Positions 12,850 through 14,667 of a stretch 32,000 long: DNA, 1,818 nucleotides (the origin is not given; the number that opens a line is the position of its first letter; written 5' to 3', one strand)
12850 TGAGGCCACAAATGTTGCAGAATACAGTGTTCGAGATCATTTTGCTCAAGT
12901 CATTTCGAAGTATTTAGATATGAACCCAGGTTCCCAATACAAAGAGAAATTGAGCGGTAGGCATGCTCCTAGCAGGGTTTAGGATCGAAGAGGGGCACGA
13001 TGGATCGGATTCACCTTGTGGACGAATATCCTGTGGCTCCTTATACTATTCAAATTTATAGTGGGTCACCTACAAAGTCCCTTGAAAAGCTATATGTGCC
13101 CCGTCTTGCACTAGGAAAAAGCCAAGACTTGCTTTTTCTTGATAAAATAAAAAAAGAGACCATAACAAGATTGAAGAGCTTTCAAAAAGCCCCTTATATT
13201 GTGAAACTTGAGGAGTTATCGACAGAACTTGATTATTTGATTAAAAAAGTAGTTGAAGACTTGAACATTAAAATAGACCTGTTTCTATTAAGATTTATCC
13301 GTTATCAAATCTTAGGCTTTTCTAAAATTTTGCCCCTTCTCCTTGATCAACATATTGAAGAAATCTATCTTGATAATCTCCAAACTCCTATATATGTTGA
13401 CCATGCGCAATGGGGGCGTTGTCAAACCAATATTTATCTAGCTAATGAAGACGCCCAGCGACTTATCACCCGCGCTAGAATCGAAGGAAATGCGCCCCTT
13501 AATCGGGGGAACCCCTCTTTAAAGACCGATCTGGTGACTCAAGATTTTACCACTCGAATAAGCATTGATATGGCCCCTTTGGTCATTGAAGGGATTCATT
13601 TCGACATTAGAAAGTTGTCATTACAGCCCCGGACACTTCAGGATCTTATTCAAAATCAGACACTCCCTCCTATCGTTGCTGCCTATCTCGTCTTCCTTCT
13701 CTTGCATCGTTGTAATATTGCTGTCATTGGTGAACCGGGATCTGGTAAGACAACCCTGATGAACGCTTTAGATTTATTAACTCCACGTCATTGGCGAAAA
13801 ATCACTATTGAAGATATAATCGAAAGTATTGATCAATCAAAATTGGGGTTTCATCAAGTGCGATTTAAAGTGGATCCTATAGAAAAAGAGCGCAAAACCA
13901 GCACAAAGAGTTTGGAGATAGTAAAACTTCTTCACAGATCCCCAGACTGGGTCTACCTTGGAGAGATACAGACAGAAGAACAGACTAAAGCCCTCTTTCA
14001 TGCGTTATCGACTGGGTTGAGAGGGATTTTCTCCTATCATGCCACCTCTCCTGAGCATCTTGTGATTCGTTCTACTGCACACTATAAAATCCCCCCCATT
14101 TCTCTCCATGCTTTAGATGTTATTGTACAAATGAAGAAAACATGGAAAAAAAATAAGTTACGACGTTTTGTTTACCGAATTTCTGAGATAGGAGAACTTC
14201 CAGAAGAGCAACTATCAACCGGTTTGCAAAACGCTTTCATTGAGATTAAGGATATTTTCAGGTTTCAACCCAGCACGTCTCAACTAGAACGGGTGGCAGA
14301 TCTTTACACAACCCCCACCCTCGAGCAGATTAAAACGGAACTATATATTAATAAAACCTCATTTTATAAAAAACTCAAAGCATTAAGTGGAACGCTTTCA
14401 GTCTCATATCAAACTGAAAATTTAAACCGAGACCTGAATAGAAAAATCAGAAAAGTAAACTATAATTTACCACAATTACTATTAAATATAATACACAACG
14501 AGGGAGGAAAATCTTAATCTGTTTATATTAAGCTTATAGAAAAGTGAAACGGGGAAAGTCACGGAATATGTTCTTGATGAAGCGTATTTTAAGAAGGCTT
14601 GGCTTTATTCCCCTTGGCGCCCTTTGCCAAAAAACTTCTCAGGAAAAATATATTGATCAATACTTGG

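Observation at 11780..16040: Pilin-less three-gene module: divergent TFB paralog + FlaI/PilB-like ATPase + FlaJ/PilC-like membrane protein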

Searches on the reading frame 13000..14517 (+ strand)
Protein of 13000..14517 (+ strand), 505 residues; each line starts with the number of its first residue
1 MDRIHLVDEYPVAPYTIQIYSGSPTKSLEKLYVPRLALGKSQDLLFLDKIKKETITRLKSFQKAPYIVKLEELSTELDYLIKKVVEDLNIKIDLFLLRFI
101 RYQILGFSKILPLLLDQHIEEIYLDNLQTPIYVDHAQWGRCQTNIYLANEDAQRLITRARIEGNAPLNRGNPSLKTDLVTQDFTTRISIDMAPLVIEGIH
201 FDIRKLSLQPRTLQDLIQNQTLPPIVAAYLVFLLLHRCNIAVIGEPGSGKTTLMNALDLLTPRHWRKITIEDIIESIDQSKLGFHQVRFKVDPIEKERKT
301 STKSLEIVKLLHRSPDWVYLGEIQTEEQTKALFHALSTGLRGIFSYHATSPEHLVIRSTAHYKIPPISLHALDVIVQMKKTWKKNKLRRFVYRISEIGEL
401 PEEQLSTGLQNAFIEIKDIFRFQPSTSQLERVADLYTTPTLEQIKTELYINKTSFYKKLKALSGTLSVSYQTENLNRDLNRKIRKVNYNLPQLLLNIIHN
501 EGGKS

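Call 3: search_protein_families(library=pfam, proteins=[window:13000-14517:+], max_evalue=1)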
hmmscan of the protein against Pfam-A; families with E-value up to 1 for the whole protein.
window:13000-14517:+ (505 aa): 24 families
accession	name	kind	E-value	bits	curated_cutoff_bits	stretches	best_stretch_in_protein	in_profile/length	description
PF00437.27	T2SSE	-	1.2e-15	57.5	24.9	1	177-357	84-254/370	Type II/IV secretion system protein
PF02463.25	SMC_N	-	0.00054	19.9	40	1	235-319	22-111/220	RecF/RecN/SMC N terminal domain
PF13401.12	AAA_22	-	0.001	19.8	27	1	239-287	7-37/130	AAA domain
PF13555.12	AAA_29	-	0.0019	18.3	27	1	239-266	24-52/61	P-loop containing region of AAA domain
PF00005.33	ABC_tran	-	0.004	18.2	25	1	240-271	14-45/137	ABC transporter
PF00503.26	G-alpha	-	0.0093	15.6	48.8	1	238-407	22-143/333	G-protein alpha subunit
PF20720.3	nSTAND3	-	0.013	15.6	27.2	1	240-272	20-53/155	Novel STAND NTPase 3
PF13191.12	AAA_16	-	0.018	16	32.6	1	239-265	26-53/167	AAA ATPase domain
PF01926.29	MMR_HSR1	-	0.021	15.3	21.9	1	239-257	1-19/113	50S ribosome-binding GTPase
PF02421.24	FeoB_N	-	0.024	14.6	27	1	239-258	2-21/156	Ferrous iron transport protein B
PF01078.27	Mg_chelatase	-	0.025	14.4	20.3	1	239-301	24-85/207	Magnesium chelatase, subunit ChlI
PF13304.12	AAA_21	-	0.031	14.8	27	1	241-267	3-39/304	AAA domain, putative AbiEii toxin, Type IV TA system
PF01229.23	Glyco_hydro_39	-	0.041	13.1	26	1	264-312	304-351/472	Glycosyl hydrolases family 39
PF13521.12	AAA_28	-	0.05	14.3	27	1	240-258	2-20/164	AAA domain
PF19993.5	DO-GTPase2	-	0.053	13.6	27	1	240-258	3-21/226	Double-GTPase 2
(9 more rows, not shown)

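Call 4: search_protein_families(library=ncbifam, proteins=[window:13000-14517:+], max_evalue=1)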
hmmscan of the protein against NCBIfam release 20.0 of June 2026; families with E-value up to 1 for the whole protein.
window:13000-14517:+ (505 aa): 40 families (the best 25 are shown)
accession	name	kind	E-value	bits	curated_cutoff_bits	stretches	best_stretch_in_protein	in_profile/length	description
NF058587.1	archaellum_moto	equivalog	1e-28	100.4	550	1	82-421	118-459/527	archaellum flagellar ATPase motor FlaI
NF053672.1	bindosome_BasE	exception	7.9e-24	84.3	1000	1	70-399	101-433/512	bindosome assembly system ATPase subunit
TIGR03819.1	heli_sec_ATPase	hypoth_equivalog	3.5e-21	75.7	373.15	1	96-357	41-296/340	TadA family conjugal transfer-associated ATPase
TIGR02788.1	VirB11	equivalog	8.2e-17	61.2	249.95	2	231-359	138-263/308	P-type DNA transfer ATPase VirB11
TIGR02782.1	TrbB_P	equivalog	4.2e-15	55.8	304.55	1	109-390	13-290/303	P-type conjugative transfer ATPase TrbB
NF010469.0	PRK13894.1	subfamily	7.1e-08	32.2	508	1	167-381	82-295/320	conjugal transfer ATPase TrbB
NF041000.1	ATPase_ComGA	equivalog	2e-07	30.3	300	1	240-357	131-241/267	competence type IV pilus ATPase ComGA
TIGR01420.1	pilT_fam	subfamily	3e-06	26.7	319.1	1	232-350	117-231/343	PilT/PilU family type 4a pilus ATPase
NF010475.0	PRK13900.1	equivalog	3e-06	26.6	389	1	227-381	150-312/333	type IV secretion system ATPase VirB11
TIGR02525.1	plasmid_TraJ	equivalog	0.0001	21.4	368.3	1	242-361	154-272/372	plasmid transfer ATPase TraJ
NF010407.0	PRK13833.1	subfamily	0.00013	21.5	499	1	192-257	99-164/323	conjugal transfer protein TrbB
TIGR04521.1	ECF_ATPase_2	equivalog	0.00045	19.4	330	1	240-291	34-86/279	energy-coupling factor transporter ATPase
NF010425.0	PRK13851.1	equivalog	0.00062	18.7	461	1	228-326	153-248/344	type IV secretion system protein VirB11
NF053534.1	T4PilAsmATPsTfpB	equivalog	0.00066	18.2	850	1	240-343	339-434/584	type IV pilus assembly ATPase TfpB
TIGR02858.1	spore_III_AA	equivalog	0.00091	18.6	281.3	1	238-358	114-240/272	stage III sporulation protein AA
NF058535.1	antiphage_EruA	equivalog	0.019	13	1000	1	234-275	21-60/1318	NACHT domain-containing antiphage protein EruA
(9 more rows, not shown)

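Call 23: find_homologous_proteins(query=window:13000-14517:+, max_evalue=0.001)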
Query window:13000-14517:+ (505 aa): 450 proteins with E <= 0.001 among 8000 candidates; the best 120 are listed.
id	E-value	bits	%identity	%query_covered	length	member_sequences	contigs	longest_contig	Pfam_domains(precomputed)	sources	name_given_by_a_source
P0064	0.0e+0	1117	100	100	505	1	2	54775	PF00437.27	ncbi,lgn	ncbi:MAG: ATPase, T2SS/T4P/T4SS family [Candidatus Heimdallarchaeota archaeon]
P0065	3.8e-283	958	86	100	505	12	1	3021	PF00437.27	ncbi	ncbi:MAG: ATPase, T2SS/T4P/T4SS family [Candidatus Hodarchaeota archaeon]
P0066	2.2e-255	866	78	99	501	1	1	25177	PF00437.27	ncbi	-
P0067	1.1e-246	838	80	94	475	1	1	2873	PF00437.27,PF13401.13,PF27713.1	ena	-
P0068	1.4e-226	771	75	90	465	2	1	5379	PF00437.27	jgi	-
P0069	1.4e-220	751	68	100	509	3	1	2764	PF00437.27,PF27713.1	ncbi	ncbi:MAG: ATPase, T2SS/T4P/T4SS family [Candidatus Hodarchaeota archaeon]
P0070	5.9e-207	707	69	92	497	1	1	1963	PF00437.27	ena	-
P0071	8.8e-204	696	66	93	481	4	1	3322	PF00437.27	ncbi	-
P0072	3.3e-203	694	67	92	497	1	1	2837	PF00437.27,PF27713.1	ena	-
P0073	2.3e-107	378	42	95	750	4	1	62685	PF00437.27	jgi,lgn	jgi:type IV secretory pathway ATPase VirB11/archaellum biosynthesis ATPase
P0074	1.2e-106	376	42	95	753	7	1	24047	PF00437.27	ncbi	ncbi:MAG: ATPase, T2SS/T4P/T4SS family [Candidatus Jordarchaeaceae archaeon]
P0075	2.1e-105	372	43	91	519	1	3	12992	PF00437.27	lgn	-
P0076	2.9e-105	371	42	90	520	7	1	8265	PF00437.27,PF27713.1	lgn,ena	-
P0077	3.6e-105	371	41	91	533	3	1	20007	PF00437.27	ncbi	-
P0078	5.4e-105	370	42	90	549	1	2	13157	PF00437.27,PF27713.1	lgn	-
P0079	7.3e-105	370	41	93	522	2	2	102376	PF00437.27,PF27713.1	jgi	-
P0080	1.0e-104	369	45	90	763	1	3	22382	PF00437.27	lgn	-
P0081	1.9e-104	369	42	91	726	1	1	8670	PF00437.27,PF27713.1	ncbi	ncbi:MAG: ATPase, T2SS/T4P/T4SS family [Candidatus Jordarchaeaceae archaeon]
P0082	3.1e-104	368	48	71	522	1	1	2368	PF00437.27,PF27713.1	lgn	-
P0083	1.3e-103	366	42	92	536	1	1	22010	PF00437.27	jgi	-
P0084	2.9e-103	365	45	90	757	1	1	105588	PF00437.27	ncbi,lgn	-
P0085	3.1e-103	365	42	94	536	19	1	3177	PF00437.27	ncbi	-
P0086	3.6e-103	364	50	72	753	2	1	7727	PF00437.27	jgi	-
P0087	5.4e-103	364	41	91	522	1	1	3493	PF00437.27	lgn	-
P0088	7.9e-103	363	41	91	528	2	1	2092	PF00437.27,PF27713.1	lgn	-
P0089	1.5e-102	362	39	93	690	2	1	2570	PF00437.27,PF27713.1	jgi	jgi:type IV secretory pathway ATPase VirB11/archaellum biosynthesis ATPase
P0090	1.6e-102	362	42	89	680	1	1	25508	PF00437.27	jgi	jgi:Flp pilus assembly CpaF family ATPase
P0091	1.9e-102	362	44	91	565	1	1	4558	PF00437.27,PF20720.4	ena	-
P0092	4.2e-102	361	41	95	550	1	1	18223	PF00437.27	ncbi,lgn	-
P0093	4.9e-102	361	40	91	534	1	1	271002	PF00437.27,PF00005.34,PF27713.1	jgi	-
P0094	1.2e-101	359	41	90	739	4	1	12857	PF00437.27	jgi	jgi:type IV secretory pathway ATPase VirB11/archaellum biosynthesis ATPase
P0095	1.9e-101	359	44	87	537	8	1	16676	PF00437.27,PF27713.1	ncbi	-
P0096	3.3e-101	358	47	72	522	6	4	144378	PF00437.27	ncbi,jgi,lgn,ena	-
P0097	5.9e-100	354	40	95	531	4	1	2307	PF00437.27,PF27713.1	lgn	-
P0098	8.1e-100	353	46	71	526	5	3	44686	PF00437.27,PF27713.1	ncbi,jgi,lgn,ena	-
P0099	8.9e-100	353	39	96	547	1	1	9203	PF00437.27,PF27713.1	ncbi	ncbi:MAG: ATPase, T2SS/T4P/T4SS family [Promethearchaeota archaeon]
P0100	1.1e-99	353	41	90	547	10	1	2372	PF00437.27,PF27713.1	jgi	-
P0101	1.1e-99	353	42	90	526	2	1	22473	PF00437.27,PF27713.1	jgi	-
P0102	2.0e-99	352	40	95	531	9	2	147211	PF00437.27,PF27713.1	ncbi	-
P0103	2.7e-99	351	39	91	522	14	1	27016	PF00437.27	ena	-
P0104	5.2e-99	351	41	91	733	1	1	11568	PF00437.27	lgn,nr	nr:ATPase, T2SS/T4P/T4SS family [Candidatus Njordarchaeum guaymaensis]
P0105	5.2e-99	351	41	90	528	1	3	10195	PF00437.27,PF27713.1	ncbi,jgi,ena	-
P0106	1.0e-98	350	39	92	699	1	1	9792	PF00437.27,PF27713.1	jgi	jgi:Flp pilus assembly CpaF family ATPase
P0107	2.3e-98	348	41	92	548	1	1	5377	PF00437.27,PF27713.1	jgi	jgi:type IV secretory pathway ATPase VirB11/archaellum biosynthesis ATPase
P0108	2.6e-98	348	42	87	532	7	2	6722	PF00437.27,PF27713.1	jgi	-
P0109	3.3e-98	348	39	90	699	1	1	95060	PF00437.27,PF27713.1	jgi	jgi:flagellar protein FlaI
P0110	3.4e-98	348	44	77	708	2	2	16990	PF00437.27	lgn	-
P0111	6.0e-98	347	45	72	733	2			PF00437.27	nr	nr:ATPase, T2SS/T4P/T4SS family [Candidatus Njordarchaeota archaeon]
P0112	6.3e-98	347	40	90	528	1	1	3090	PF00437.27,PF27713.1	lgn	-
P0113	6.7e-98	347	40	87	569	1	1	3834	PF00437.27,PF27713.1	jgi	jgi:Flp pilus assembly CpaF family ATPase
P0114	1.3e-97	346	49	68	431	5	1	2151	PF00437.27,PF27713.1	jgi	jgi:type IV secretory pathway ATPase VirB11/archaellum biosynthesis ATPase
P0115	2.0e-97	345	46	79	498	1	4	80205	PF00437.27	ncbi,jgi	ncbi:MAG: ATPase, T2SS/T4P/T4SS family [Candidatus Heimdallarchaeota archaeon]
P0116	3.1e-97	345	40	90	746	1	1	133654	PF00437.27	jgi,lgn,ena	jgi:Flp pilus assembly CpaF family ATPase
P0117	3.8e-97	344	44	79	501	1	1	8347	PF00437.27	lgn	-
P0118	4.5e-97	344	41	87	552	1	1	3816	PF00437.27,PF27713.1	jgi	jgi:type IV secretory pathway ATPase VirB11/archaellum biosynthesis ATPase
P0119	1.1e-96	343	41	90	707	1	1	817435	PF00437.27,PF27713.1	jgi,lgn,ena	-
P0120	1.1e-96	343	38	90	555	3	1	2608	PF00437.27,PF27713.1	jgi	jgi:Flp pilus assembly CpaF family ATPase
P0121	1.2e-96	343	42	88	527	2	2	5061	PF00437.27,PF27713.1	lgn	-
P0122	1.7e-96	342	40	87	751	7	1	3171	PF00437.27,PF27713.1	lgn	-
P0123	1.9e-96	342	39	94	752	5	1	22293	PF00437.27,PF27713.1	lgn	-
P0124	2.9e-96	342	45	79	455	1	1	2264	PF00437.27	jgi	jgi:type IV secretory pathway ATPase VirB11/archaellum biosynthesis ATPase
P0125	5.2e-96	341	39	92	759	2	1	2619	PF00437.27,PF27713.1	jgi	-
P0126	7.7e-96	340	40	87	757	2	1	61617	PF00437.27,PF27713.1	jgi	jgi:Flp pilus assembly CpaF family ATPase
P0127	8.3e-96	340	40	96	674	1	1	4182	PF00437.27,PF27713.1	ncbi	ncbi:MAG: ATPase, T2SS/T4P/T4SS family [Promethearchaeota archaeon]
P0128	1.5e-95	339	40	96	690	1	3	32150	PF00437.27,PF27713.1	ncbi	ncbi:MAG: ATPase, T2SS/T4P/T4SS family [Candidatus Ranarchaeia archaeon]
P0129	1.7e-95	339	44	72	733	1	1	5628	PF00437.27,PF27713.1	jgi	-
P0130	2.2e-95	339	44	70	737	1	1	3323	PF00437.27,PF27713.1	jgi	jgi:Flp pilus assembly CpaF family ATPase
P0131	4.6e-95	338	44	70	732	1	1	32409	PF00437.27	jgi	jgi:Flp pilus assembly CpaF family ATPase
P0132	1.1e-94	336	40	91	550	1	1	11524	PF00437.27,PF27713.1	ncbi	-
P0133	1.5e-94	336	38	96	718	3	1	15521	PF00437.27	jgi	jgi:Flp pilus assembly CpaF family ATPase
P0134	1.9e-94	335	46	73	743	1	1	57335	PF00437.27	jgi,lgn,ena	-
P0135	4.2e-94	334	43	79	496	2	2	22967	PF00437.27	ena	-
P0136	6.8e-94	334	45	74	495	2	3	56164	PF00437.27,PF27713.1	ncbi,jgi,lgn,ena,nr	ncbi:MAG TPA: ATPase, T2SS/T4P/T4SS family [Candidatus Bathyarchaeia archaeon]|nr:ATPase, T2SS/T4P/T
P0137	1.1e-93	333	43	79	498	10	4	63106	PF00437.27,PF13401.13,PF27713.1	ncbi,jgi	ncbi:MAG: ATPase, T2SS/T4P/T4SS family [Candidatus Heimdallarchaeota archaeon]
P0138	1.2e-93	333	40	91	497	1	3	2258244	PF00437.27,PF27713.1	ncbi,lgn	ncbi:MAG: Flp pilus assembly complex ATPase component TadA [Candidatus Heimdallarchaeota archaeon]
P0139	1.2e-93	333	40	99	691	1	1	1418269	PF00437.27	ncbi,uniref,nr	ncbi:MAG: Flp pilus assembly complex ATPase component TadA [Candidatus Odinarchaeum yellowstonii]|un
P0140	1.8e-93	332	40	92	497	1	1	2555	PF00437.27,PF27713.1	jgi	jgi:type IV secretory pathway ATPase VirB11/archaellum biosynthesis ATPase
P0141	1.8e-93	332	41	91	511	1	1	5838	PF00437.27,PF27713.1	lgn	-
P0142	3.4e-93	331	40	90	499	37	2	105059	PF00437.27,PF27713.1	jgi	jgi:type IV secretory pathway ATPase VirB11/archaellum biosynthesis ATPase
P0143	4.2e-93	331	38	95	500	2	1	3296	PF00437.27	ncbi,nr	ncbi:MAG: hypothetical protein EU542_09005 [Promethearchaeota archaeon]|nr:MAG: hypothetical protein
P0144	9.4e-93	330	40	91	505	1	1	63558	PF00437.27,PF27713.1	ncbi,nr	ncbi:MAG: hypothetical protein GF308_15535 [Candidatus Heimdallarchaeota archaeon]|nr:hypothetical p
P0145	1.7e-92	329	41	90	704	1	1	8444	PF00437.27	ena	-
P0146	4.1e-92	328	37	90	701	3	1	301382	PF00437.27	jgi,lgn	-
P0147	8.1e-92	327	40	91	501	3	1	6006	PF00437.27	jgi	-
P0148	1.1e-91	326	45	77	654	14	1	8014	PF00437.27,PF27713.1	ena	-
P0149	1.5e-91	326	41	90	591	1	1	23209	PF00437.27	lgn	-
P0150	1.7e-91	326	44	75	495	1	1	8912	PF00437.27,PF27713.1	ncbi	ncbi:MAG: ATPase, T2SS/T4P/T4SS family [Candidatus Thorarchaeota archaeon]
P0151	2.0e-91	326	40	92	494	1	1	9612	PF00437.27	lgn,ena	-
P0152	3.2e-91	325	42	89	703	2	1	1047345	PF00437.27,PF27713.1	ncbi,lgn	-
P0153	6.8e-91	324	39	91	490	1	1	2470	PF00437.27,PF27713.1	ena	-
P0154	7.0e-91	324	45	73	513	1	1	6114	PF00437.27,PF27713.1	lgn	-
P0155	1.2e-90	323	43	77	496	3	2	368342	PF00437.27,PF27713.1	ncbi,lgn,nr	ncbi:MAG: hypothetical protein EAX90_01105 [Candidatus Heimdallarchaeota archaeon]|nr:hypothetical p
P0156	3.1e-90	322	44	78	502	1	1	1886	PF00437.27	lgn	-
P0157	6.9e-90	320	38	94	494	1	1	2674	PF00437.27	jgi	-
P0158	8.1e-90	320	43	78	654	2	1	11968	PF00437.27,PF27713.1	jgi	-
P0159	8.2e-90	320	40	91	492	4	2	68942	PF00437.27,PF27713.1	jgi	-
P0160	1.2e-89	320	39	90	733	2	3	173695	PF00437.27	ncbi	ncbi:MAG: ATPase, T2SS/T4P/T4SS family [Candidatus Odinarchaeia archaeon]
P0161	2.3e-89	319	39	90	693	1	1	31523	PF00437.27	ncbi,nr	ncbi:MAG: ATPase, T2SS/T4P/T4SS family [Candidatus Nezhaarchaeota archaeon]|nr:ATPase, T2SS/T4P/T4SS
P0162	3.9e-89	318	38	94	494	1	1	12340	PF00437.27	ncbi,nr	ncbi:MAG: type II/IV secretion system ATPase subunit [Asgard group archaeon]|nr:type II/IV secretion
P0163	4.7e-89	318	41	86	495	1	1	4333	PF00437.27,PF27713.1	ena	-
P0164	6.0e-89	317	45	69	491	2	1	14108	PF00437.27,PF13401.13,PF27713.1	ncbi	-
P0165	1.4e-88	316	45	74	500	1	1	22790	PF00437.27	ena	-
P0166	1.8e-88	316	44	72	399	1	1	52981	PF00437.27,PF27713.1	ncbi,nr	ncbi:MAG: type II/IV secretion system ATPase subunit [Asgard group archaeon]|nr:type II/IV secretion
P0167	3.7e-88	315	39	90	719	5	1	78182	PF00437.27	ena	-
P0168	3.7e-88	315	43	78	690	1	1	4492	PF00437.27,PF27713.1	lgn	-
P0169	4.3e-88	315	39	94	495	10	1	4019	PF00437.27,PF27713.1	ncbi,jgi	ncbi:MAG: ATPase, T2SS/T4P/T4SS family [Candidatus Heimdallarchaeota archaeon]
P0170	4.9e-88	314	46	70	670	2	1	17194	PF00437.27,PF27713.1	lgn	-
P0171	7.4e-88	314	40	90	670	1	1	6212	PF00437.27,PF27713.1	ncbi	ncbi:MAG: ATPase, T2SS/T4P/T4SS family, partial [Candidatus Odinarchaeia archaeon]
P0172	1.7e-87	313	38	92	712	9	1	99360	PF00437.27,PF27713.1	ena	-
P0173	6.5e-87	311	40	86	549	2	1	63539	PF00437.27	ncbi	-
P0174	6.8e-87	311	40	87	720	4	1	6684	PF00437.27,PF27713.1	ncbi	ncbi:MAG: hypothetical protein DRJ60_02940, partial [Thermoprotei archaeon]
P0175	7.2e-87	311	45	68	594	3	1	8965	PF00437.27,PF27713.1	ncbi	ncbi:MAG: ATPase, T2SS/T4P/T4SS family, partial [Candidatus Methanomethylicia archaeon]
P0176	8.9e-87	310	41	80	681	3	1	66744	PF00437.27,PF27713.1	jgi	-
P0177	1.4e-86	310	45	68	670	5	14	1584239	PF00437.27,PF27713.1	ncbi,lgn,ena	ncbi:MAG: ATPase, T2SS/T4P/T4SS family [Candidatus Methanomethylicia archaeon]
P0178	1.5e-86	309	44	68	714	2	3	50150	PF00437.27,PF27713.1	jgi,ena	jgi:type IV secretory pathway ATPase VirB11/archaellum biosynthesis ATPase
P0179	3.4e-86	308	40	86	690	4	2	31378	PF00437.27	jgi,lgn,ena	-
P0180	5.1e-86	308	46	64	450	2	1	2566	PF00437.27,PF27713.1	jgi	jgi:type IV secretory pathway ATPase VirB11/archaellum biosynthesis ATPase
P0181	8.0e-86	307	39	87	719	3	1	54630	PF00437.27,PF27713.1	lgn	-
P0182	8.7e-86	307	40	87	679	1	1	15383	PF00437.27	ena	-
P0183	1.1e-85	307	40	86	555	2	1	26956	PF00437.27,PF27713.1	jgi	-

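Call 24: find_encoding_contigs(protein=P0177, flank=6000, max_places=2)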
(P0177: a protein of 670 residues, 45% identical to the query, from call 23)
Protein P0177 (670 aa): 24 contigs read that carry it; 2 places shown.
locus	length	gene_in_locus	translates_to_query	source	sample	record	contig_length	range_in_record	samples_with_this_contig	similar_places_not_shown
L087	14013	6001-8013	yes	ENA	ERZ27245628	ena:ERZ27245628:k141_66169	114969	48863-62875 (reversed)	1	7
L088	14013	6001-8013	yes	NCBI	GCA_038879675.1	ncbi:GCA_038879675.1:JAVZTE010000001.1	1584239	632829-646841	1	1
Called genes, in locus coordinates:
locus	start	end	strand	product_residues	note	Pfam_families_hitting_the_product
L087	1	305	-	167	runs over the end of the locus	-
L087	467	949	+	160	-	PF01047:MarR (faint), PF12802:MarR_2 (weak), PF13545:HTH_Crp_2, PF13412:HTH_24 (weak), PF01022:HTH_5 (weak), PF12840:HTH_20 (weak), PF01037:AsnC_trans_reg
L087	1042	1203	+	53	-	PF01020:Ribosomal_L40e (weak)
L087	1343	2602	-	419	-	PF23023:Anti-Pycsar_Apyc1, PF00753:Lactamase_B, PF12706:Lactamase_B_2, PF16661:Lactamase_B_6, PF10996:Beta-Casp, PF07521:RMMBL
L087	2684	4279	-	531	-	PF01702:TGT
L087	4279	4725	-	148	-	PF01423:LSM, PF14894:Lsm_C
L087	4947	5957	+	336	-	PF08271:Zn_Ribbon_TF (weak), PF00382:TFIIB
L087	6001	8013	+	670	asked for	PF00437:T2SSE, PF27713:UCP018868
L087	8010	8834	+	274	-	-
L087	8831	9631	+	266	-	-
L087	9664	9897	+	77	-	-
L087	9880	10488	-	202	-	PF13238:AAA_18, PF13401:AAA_22 (faint), PF13207:AAA_17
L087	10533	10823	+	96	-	PF04457:MJ1316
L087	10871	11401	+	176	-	PF01467:CTP_transf_like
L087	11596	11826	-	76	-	PF01455:HupF_HypC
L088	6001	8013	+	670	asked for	PF00437:T2SSE, PF27713:UCP018868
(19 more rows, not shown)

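Call 25: find_encoding_contigs(protein=P0161, flank=6000, max_places=1)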
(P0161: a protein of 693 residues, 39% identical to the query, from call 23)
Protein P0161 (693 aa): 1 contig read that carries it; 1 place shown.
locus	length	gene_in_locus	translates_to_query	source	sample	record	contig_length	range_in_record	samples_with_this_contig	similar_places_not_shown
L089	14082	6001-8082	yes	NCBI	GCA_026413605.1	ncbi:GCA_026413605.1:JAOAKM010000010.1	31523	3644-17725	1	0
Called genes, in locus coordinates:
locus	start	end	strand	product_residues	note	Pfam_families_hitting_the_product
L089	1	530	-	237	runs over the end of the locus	PF09754:PAC2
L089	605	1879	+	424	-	PF00753:Lactamase_B, PF23023:Anti-Pycsar_Apyc1, PF12706:Lactamase_B_2, PF16661:Lactamase_B_6, PF10996:Beta-Casp, PF07521:RMMBL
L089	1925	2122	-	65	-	PF01781:Ribosomal_L38e (weak)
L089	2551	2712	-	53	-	PF01020:Ribosomal_L40e (weak)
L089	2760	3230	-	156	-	PF13545:HTH_Crp_2 (weak), PF12802:MarR_2 (faint), PF01037:AsnC_trans_reg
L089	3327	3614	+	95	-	PF01918:Alba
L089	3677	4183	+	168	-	-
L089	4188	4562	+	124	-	PF16992:RNA_pol_RpbG (weak)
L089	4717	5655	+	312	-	PF00382:TFIIB (faint)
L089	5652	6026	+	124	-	-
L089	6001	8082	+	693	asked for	PF00437:T2SSE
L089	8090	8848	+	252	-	-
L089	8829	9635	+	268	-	-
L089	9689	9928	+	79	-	-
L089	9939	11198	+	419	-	PF01935:DUF87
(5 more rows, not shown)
